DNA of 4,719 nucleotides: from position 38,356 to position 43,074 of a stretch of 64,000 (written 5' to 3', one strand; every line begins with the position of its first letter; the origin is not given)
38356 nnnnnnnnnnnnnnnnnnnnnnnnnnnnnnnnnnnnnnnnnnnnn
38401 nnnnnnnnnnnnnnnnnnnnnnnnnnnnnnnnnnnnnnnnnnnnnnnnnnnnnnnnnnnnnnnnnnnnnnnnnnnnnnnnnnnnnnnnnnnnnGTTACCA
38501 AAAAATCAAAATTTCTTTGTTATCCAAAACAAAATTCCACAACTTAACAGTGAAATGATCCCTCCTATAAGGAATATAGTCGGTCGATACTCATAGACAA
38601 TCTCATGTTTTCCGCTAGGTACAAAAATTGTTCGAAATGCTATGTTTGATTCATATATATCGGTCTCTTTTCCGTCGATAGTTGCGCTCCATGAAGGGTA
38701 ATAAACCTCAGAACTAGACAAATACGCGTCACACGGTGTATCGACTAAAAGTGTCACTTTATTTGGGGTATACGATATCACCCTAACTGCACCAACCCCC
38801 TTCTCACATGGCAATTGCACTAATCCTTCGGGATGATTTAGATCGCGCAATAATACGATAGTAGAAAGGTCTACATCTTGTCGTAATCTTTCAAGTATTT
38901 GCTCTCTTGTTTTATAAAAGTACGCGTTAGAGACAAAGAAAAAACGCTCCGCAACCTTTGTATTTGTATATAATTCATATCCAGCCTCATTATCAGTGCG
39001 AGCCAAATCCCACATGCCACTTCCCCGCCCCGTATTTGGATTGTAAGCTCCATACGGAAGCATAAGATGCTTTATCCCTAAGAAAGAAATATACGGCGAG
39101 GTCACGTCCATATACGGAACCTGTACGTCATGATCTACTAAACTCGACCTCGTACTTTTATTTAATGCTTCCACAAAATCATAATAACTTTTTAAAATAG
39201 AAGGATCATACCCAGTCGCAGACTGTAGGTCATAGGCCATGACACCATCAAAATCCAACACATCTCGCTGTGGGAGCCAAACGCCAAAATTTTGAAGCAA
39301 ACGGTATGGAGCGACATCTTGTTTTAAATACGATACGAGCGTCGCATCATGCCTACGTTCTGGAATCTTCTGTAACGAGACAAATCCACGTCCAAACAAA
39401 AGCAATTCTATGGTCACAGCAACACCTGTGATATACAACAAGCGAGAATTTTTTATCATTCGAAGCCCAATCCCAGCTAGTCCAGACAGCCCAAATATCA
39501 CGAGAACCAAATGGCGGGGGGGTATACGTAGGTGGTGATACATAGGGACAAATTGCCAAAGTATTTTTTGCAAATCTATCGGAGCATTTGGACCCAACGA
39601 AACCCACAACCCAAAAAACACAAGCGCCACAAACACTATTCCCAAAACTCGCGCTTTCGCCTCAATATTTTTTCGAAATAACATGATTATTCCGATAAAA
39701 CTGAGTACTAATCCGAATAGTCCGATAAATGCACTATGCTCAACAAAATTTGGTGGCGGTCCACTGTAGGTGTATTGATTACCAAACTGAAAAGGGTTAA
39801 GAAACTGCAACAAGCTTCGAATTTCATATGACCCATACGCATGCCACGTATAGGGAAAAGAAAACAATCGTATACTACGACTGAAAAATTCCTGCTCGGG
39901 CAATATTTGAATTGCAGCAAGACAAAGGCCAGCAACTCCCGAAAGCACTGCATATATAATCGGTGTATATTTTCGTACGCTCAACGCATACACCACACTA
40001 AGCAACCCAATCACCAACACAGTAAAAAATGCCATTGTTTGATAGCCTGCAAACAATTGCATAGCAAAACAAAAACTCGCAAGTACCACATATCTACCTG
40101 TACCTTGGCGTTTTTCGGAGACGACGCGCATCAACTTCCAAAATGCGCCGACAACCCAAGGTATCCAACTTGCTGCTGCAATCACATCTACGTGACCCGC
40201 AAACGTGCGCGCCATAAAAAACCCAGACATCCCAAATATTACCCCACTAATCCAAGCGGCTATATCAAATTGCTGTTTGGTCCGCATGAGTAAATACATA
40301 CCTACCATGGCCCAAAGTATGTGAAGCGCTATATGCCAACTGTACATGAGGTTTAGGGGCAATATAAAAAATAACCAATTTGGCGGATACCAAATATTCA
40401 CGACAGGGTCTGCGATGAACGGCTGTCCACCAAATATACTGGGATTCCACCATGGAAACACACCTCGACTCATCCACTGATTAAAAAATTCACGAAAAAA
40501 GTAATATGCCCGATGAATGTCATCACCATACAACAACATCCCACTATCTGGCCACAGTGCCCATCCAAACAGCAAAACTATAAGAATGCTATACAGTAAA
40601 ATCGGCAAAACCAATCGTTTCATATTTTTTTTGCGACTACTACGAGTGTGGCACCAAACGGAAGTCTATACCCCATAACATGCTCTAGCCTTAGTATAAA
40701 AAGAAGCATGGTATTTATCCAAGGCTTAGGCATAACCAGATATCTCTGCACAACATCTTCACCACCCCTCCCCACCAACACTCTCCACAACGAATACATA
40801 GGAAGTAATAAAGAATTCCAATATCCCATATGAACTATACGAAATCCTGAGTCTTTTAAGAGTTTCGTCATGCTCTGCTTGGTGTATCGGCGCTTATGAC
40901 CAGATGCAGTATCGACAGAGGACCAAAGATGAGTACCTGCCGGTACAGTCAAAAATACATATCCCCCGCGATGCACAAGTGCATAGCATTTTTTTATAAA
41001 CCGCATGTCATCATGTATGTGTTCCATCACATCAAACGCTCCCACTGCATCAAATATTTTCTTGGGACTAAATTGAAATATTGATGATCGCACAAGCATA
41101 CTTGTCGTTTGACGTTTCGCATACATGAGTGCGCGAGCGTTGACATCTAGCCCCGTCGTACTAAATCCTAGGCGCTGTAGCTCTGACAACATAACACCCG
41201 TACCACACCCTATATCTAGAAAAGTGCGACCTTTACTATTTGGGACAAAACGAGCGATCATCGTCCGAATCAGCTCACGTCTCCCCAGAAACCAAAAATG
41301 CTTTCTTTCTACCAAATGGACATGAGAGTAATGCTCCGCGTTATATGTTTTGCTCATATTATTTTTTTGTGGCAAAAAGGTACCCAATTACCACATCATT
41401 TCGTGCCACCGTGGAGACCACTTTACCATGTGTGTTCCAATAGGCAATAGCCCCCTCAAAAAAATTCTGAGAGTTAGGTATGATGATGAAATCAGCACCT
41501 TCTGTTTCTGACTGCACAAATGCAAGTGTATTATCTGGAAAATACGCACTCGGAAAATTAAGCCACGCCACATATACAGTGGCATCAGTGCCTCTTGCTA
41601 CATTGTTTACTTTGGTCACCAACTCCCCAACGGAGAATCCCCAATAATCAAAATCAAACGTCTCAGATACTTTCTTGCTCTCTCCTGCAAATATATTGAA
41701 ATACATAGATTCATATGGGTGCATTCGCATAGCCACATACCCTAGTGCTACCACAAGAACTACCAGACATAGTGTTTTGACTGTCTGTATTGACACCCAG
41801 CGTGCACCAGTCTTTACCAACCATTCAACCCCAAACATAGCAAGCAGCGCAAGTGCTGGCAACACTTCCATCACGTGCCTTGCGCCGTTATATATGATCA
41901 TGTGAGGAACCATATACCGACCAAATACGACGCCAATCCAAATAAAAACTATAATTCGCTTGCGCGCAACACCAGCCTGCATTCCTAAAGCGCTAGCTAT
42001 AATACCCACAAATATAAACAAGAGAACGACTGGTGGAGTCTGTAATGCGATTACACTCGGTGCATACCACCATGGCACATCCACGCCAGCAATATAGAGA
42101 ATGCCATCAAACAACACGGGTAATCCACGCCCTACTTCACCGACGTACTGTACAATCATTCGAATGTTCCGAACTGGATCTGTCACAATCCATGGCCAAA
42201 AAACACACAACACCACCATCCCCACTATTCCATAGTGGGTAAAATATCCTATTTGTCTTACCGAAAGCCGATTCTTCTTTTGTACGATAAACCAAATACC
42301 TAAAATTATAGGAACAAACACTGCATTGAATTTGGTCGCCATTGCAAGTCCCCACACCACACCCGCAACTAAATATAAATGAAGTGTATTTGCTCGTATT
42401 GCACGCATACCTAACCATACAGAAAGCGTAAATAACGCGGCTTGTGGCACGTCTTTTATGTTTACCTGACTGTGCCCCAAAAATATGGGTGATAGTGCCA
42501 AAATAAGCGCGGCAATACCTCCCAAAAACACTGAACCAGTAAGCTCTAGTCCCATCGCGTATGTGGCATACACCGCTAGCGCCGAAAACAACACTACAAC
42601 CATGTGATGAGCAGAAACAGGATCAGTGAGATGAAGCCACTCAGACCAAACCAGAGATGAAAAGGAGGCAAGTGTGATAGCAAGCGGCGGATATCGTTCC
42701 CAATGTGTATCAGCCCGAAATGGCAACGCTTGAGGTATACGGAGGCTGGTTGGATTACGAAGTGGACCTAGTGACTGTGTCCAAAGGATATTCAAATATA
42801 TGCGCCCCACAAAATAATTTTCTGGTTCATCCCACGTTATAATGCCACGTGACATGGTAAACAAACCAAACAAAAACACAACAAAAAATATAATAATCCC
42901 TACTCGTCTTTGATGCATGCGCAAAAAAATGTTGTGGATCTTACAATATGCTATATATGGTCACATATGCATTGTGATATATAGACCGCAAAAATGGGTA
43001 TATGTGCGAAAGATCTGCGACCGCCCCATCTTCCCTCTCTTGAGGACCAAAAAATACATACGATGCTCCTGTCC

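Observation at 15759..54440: Exceptionally dense lipid-carrier glycosylation island: at least 13 GT-C-fold polytopic glycosyltransferases, 2 YfhO, 6 GT2 (DPM1/GtrB/ArnC-like), 3 DegT aminotransferases and tailoring enzymes in ~39 kb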

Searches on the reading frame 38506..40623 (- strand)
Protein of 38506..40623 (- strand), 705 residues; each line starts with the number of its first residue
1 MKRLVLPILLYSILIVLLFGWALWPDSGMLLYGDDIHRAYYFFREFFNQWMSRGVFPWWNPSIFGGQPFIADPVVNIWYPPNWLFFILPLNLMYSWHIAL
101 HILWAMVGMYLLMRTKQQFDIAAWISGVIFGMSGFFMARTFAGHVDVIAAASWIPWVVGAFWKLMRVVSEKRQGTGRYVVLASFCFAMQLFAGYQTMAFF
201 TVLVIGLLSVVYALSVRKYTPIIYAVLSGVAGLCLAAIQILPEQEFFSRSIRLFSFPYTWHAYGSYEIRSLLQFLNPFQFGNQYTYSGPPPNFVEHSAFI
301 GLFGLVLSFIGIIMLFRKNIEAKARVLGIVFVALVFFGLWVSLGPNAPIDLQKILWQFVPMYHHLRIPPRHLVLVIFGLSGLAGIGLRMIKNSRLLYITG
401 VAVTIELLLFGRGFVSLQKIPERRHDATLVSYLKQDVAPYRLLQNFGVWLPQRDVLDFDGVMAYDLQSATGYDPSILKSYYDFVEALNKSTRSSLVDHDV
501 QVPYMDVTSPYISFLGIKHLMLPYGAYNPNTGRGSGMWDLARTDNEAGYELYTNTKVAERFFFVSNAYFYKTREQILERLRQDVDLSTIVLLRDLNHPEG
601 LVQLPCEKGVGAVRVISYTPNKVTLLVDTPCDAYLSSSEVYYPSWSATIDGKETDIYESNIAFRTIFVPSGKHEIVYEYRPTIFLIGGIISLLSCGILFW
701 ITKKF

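Call 3: search_protein_families(library=pfam, proteins=[window:38506-40623:-], max_evalue=0.01)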
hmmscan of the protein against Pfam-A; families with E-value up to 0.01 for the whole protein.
window:38506-40623:- (705 aa): 2 families
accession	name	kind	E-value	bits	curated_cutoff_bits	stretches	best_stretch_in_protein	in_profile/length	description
PF09586.16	YfhO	-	1.4e-12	47.3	28.5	1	613-691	756-835/835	Bacterial membrane protein YfhO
PF19837.4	DUF6316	-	0.00055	20.1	28.5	1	558-578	13-33/55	Domain of unknown function (DUF6316)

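Call 11: search_protein_families(library=ncbifam, proteins=[window:38506-40623:-], max_evalue=0.01)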
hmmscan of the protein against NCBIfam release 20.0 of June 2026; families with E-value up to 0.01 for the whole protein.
window:38506-40623:- (705 aa): 2 families
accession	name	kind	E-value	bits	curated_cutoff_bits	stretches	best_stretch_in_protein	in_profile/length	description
NF047589.1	GlcsyltransPgfM1Strep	equivalog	2.6e-05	22.5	1400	1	583-703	833-952/955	glycosyltransferase PgfM1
NF047590.1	GlcsyltransPgfM2Strep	equivalog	3.2e-05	22.3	1500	1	631-700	806-875/884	glycosyltransferase PgfM2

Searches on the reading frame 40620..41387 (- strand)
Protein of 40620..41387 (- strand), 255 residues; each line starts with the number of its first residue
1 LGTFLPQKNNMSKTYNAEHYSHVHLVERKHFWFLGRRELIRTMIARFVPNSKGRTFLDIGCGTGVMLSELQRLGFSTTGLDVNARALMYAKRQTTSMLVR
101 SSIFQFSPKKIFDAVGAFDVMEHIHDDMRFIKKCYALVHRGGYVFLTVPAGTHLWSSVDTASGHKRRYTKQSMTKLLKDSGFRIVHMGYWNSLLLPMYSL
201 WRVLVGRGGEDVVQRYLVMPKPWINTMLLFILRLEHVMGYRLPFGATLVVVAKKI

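Call 6: search_protein_families(library=pfam, proteins=[window:40620-41387:-], max_evalue=0.001)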
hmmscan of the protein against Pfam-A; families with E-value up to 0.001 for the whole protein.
window:40620-41387:- (255 aa): 7 families
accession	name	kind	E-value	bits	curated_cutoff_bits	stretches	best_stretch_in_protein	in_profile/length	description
PF13489.12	Methyltransf_23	-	2.7e-23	82.9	27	1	36-186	5-163/164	Methyltransferase domain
PF08241.18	Methyltransf_11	-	6.6e-14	52.8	21.2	1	57-145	1-94/95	Methyltransferase domain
PF13649.12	Methyltransf_25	-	3.1e-11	44.2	27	1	57-142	2-97/97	Methyltransferase domain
PF08242.18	Methyltransf_12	-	1.3e-10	42.3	30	1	57-143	1-97/98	Methyltransferase domain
PF13847.12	Methyltransf_31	-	2.3e-08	34.3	27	1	51-150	2-113/145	Methyltransferase domain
PF05175.20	MTS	-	5.4e-05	23.3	23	1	46-115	25-94/170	Methyltransferase small domain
PF02353.26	CMAS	-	0.00026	20.9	27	1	51-148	61-166/273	Mycolic acid cyclopropane synthetase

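Call 80: search_protein_families(library=ncbifam, proteins=[window:40620-41387:-], max_evalue=0.001)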
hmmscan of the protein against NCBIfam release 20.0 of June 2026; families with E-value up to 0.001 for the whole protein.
window:40620-41387:- (255 aa): 17 families
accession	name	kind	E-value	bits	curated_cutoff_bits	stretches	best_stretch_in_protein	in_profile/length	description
TIGR01983.1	UbiG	equivalog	1.9e-16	60.1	102.95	1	49-147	46-152/228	bifunctional 2-polyprenyl-6-hydroxyphenol methylase/3-demethylubiquinol 3-O-methyltransferase UbiG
NF045667.1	MTase_DVU1556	equivalog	3.6e-10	39.6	155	1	40-187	11-165/213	DVU_1556 family methyltransferase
NF043040.1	corrin_prot_MT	hypoth_equivalog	2.4e-09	36.9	180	1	34-98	24-87/216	corrinoid protein-associated methyltransferase CpaM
TIGR02021.1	BchM-ChlM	equivalog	7e-08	32.2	158.9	1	34-121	35-128/218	magnesium protoporphyrin IX methyltransferase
TIGR02072.1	BioC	equivalog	2.4e-07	30.8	184.95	1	46-186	26-175/244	malonyl-ACP O-methyltransferase BioC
TIGR03587.1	Pse_Me-ase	hypoth_equivalog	2.9e-06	27.5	112.05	1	45-128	35-122/204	pseudaminic acid biosynthesis-associated methylase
TIGR01934.1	MenG_MenH_UbiE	subfamily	1.1e-05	24.9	158.35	1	37-97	24-85/223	ubiquinone/menaquinone biosynthesis methyltransferase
NF011529.0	PRK14968.1-3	equivalog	1.8e-05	24.2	162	1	44-121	26-102/198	putative methyltransferase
NF001244.0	PRK00216.1-5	equivalog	8.9e-05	21.9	216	1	38-100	34-99/236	bifunctional demethylmenaquinone methyltransferase/2-methoxy-6-polyprenyl-1,4-benzoquinol methylase UbiE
TIGR04345.1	ovoA_Cterm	equivalog_domain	0.00011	21.8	170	0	41-92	30-81/242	putative 4-mercaptohistidine N1-methyltransferase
TIGR03534.1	RF_mod_PrmC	equivalog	0.0002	20.9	199.1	1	39-120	76-159/253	peptide chain release factor N(5)-glutamine methyltransferase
TIGR04074.1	bacter_Hen1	equivalog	0.00027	19.5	340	1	42-127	272-371/462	3' terminal RNA ribose 2'-O-methyltransferase Hen1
NF002463.0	PRK01683.1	equivalog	0.00032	20.4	297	1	44-150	24-132/258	trans-aconitate 2-methyltransferase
TIGR04290.1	meth_Rta_06860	hypoth_equivalog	0.00064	19.2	300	1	43-98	39-96/226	TIGR04290 family methyltransferase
NF004851.0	PRK06202.1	equivalog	0.00065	19.2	243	1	36-124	44-142/237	hypothetical protein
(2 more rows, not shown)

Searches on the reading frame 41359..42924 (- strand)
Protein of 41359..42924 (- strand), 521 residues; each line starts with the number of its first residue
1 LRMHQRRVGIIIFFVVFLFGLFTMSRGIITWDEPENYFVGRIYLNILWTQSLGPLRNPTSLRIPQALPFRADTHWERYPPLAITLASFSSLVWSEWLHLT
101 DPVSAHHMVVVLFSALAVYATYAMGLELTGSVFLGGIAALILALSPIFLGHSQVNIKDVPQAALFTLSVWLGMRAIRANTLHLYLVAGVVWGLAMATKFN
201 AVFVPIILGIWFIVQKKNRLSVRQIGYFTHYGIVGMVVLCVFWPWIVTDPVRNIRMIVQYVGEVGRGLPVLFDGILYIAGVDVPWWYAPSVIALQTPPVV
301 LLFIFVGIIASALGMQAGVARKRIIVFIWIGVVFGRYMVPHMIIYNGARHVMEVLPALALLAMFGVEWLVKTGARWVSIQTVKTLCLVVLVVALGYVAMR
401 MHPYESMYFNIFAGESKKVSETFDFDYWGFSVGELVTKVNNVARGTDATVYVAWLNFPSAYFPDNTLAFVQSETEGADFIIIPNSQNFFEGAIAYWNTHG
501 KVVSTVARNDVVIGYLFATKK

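Call 3: search_protein_families(library=pfam, proteins=[window:41359-42924:-], max_evalue=0.01)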
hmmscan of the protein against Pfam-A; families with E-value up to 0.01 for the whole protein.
window:41359-42924:- (521 aa): 2 families
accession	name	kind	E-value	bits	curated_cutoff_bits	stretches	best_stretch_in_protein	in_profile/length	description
PF13231.12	PMT_2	-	5.1e-12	46.7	26.1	1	107-245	25-160/160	Dolichyl-phosphate-mannose-protein mannosyltransferase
PF02366.24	PMT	-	1.2e-05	25.5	22.7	1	102-241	81-228/245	Dolichyl-phosphate-mannose-protein mannosyltransferase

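Call 11: search_protein_families(library=ncbifam, proteins=[window:41359-42924:-], max_evalue=0.01)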
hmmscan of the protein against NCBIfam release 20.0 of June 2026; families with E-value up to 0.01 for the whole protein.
window:41359-42924:- (521 aa): 0 families
